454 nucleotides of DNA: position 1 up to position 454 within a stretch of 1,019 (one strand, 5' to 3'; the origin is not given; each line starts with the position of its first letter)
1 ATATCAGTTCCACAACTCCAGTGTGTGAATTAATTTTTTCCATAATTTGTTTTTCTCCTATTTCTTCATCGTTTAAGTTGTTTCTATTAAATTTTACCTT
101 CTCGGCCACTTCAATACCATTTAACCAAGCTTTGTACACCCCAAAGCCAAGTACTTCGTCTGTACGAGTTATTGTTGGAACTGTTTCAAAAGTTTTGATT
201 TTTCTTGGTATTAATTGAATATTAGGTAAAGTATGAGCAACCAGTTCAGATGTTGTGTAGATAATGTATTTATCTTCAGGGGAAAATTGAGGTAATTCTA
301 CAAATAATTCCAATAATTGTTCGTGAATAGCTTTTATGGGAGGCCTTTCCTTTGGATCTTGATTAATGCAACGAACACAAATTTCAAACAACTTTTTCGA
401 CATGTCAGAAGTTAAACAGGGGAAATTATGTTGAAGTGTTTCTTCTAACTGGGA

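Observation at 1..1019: Tandem kinase-domain architecture with an internally duplicated motif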

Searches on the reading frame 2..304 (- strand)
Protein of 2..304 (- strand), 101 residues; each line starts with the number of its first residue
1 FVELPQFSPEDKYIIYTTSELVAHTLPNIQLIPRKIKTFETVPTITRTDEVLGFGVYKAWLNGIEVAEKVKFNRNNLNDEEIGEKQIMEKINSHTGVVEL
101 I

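Call 5: search_protein_families(library=pfam, proteins=[window:2-304:-], max_evalue=10)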
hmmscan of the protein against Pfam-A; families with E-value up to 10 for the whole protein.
seq(101 aa): 0 families

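Call 10: search_solved_structures(query=window:2-304:-, max_evalue=10, show_alignments=5)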
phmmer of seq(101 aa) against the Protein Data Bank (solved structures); distinct sequences matched with E-value up to 10: 3.
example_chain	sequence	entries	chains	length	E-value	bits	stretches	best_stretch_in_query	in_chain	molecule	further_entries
7pzy_AE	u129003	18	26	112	0.44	13.6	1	34-87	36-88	Ribosomal 60S subunit protein L31B | 60S ribosomal protein L31-B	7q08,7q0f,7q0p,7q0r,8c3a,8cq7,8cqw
2p9j_A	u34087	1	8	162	0.68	13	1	38-83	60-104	Hypothetical protein AQ2171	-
8q72_M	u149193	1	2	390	1.8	11.7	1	15-69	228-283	JetD(E248A)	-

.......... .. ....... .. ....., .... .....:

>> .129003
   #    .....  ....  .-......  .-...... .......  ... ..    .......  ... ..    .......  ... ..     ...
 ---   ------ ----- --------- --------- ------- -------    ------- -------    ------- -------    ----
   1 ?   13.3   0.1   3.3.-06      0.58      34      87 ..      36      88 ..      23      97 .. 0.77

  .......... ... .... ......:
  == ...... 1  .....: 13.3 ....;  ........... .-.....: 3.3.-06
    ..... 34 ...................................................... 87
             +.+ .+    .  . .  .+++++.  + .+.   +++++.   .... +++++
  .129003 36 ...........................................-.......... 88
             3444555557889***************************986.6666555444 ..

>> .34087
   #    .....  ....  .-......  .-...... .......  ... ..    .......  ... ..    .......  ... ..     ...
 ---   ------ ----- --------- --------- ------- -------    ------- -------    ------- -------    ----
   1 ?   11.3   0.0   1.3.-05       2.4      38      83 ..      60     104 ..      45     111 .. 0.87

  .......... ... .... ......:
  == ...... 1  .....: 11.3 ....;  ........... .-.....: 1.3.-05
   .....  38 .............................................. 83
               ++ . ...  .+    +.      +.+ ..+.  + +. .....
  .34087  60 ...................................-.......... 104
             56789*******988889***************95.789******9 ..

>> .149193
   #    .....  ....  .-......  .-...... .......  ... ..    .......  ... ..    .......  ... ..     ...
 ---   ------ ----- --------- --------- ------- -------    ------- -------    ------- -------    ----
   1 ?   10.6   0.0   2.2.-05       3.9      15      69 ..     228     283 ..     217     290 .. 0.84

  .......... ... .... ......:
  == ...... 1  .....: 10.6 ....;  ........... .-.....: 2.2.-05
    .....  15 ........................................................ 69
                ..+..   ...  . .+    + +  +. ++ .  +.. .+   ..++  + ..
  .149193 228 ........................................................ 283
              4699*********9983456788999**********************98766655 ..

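Call 13: find_homologous_proteins(query=window:2-304:-, max_evalue=10)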
Query window:2-304:-: no candidate shares three 5-residue words with the query. No homologue found.

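Call 37: predict_structure(alignment_id=A1)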
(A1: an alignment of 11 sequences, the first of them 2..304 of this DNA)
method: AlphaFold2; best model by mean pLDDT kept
length: 101 residues; sequences in the alignment: 11
mean_pLDDT: 70.2   pTM: 0.42
mean pLDDT of the five models: 70.2, 56.4, 54.5, 53.5, 48.4
residues with pLDDT >= 90: 0; 70-90: 52; 50-70: 46; < 50: 3
segments of 3 or more residues with pLDDT < 50: none
pLDDT, mean of each block of 10 residues (from residue 1): 58 65 73 58 72 84 83 57 76 76 67
secondary structure, 60 per line:
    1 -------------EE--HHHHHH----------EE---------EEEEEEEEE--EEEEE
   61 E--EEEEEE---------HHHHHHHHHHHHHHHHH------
elements in order: H18-23 E45-53 E56-61 E64-69 H79-95

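Call 41: fold_search(model_id=the predicted structure, library=pdb)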
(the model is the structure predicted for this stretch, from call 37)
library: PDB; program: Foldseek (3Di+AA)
matches with E <= 10: 236; with E <= 0.001: 0
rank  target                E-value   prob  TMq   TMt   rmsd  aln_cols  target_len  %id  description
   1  4uy9_A                9.6e-01  0.47  0.33  0.13   5.9        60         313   22  Structure of MLK1 kinase domain with leucine zipper 1 (released 2015-09-30)
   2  6sdf_B                1.7e+00  0.16  0.23  0.38  15.0        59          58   20  N-terminal SH3 domain of Grb2 protein (released 2020-01-29)
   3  6stc                  2.0e+00  0.14  0.25  0.28  11.0        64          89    9  Crystal structure of the tick chemokine-binding protein Evasin-4 (SG 2) (released 2020-09-02)
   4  3kz5_B                2.0e+00  0.11  0.20  0.30   5.8        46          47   15  Structure of cdomain (released 2010-03-31)
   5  6k5l_B                2.0e+00  0.10  0.23  0.07   6.8        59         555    8  The crystal structure of isocitrate dehydrogenase kinase/phosphatase wtih two Mn2+ from E. coli (released 2019-07-03)
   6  9n4u_B                2.2e+00  0.18  0.30  0.13   4.4        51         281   22  Crystal structure of PAK1 bound to compound R1 (released 2025-06-25)
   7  6e0r                  2.4e+00  0.33  0.33  0.14   3.8        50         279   26  hALK in complex with compound 7 N-((1S)-1-(5-fluoropyridin-2-yl)ethyl)-1-(5-methyl-1H-pyrazol-3-yl)-3-(oxetan-3-ylsulfon (released 2019-05-01)
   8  4uy9_B                2.4e+00  0.14  0.25  0.10   5.7        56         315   28  Structure of MLK1 kinase domain with leucine zipper 1 (released 2015-09-30)
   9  2bzy_A                2.4e+00  0.12  0.23  0.35  11.6        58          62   14  Homodimer of CrkL-SH3C domain (released 2006-09-28)
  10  4v4s_AY               2.4e+00  0.05  0.16  0.08  10.5        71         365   10  Crystal structure of the whole ribosomal complex. (released 2014-07-09)
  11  6kcp_A                2.5e+00  0.12  0.23  0.27  10.2        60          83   13  Shuguo PWWP in complex with ssDNA (released 2020-07-01)
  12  9m8o_R                2.5e+00  0.03  0.19  0.19  19.1       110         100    8  Cryo-EM structure of bacteriophage NF5 baseplate (released 2025-12-17)
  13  4p69_A                2.7e+00  0.09  0.24  0.07   6.3        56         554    9  Acek (D477A) ICDH complex (released 2014-10-08)
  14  6k5l_A                2.7e+00  0.09  0.24  0.07   6.7        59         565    8  The crystal structure of isocitrate dehydrogenase kinase/phosphatase wtih two Mn2+ from E. coli (released 2019-07-03)
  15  9jmk_G                2.9e+00  0.06  0.20  0.14   7.2        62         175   10  50S Ribosomal Subunit precursor state III (released 2025-10-29)
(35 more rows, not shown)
